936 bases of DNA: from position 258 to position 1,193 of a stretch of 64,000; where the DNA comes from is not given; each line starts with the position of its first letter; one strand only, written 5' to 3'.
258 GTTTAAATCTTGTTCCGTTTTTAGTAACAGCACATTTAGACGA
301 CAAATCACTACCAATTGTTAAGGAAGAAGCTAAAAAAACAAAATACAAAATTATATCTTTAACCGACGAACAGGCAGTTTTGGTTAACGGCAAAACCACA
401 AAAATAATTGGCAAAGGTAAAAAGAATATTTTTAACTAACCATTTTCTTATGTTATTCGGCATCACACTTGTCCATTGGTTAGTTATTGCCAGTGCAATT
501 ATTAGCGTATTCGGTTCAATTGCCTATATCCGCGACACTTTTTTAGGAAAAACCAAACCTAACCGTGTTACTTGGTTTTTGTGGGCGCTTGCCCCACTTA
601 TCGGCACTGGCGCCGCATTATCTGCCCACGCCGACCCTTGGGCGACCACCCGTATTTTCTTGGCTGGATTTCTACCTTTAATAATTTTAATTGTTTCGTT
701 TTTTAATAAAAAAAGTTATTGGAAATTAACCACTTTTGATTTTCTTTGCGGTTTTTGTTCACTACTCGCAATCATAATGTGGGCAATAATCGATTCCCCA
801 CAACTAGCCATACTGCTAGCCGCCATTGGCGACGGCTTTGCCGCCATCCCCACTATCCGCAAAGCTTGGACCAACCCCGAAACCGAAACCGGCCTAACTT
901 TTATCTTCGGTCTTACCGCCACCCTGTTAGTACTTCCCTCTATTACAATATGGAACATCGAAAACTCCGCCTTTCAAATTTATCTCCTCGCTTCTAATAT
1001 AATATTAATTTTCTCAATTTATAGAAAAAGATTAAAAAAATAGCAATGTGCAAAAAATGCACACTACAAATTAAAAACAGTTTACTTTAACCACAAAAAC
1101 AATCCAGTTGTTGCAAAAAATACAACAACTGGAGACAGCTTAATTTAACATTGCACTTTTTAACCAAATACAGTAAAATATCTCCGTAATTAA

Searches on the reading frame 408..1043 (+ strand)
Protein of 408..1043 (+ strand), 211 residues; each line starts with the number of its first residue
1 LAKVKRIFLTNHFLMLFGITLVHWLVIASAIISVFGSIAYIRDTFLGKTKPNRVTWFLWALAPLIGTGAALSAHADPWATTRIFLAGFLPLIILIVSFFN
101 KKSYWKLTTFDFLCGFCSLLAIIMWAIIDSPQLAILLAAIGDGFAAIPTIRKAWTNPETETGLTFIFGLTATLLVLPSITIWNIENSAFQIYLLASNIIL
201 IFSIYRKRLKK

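Call 52: find_encoding_contigs(protein=window:408-1043:+, flank=10000, max_places=1)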
Protein window:408-1043:+ (211 aa): no gene with exactly this product is on record in the collection.
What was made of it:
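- Tried and rejected: Walking off the low end of the window failed because the protein is not on record (call 52).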
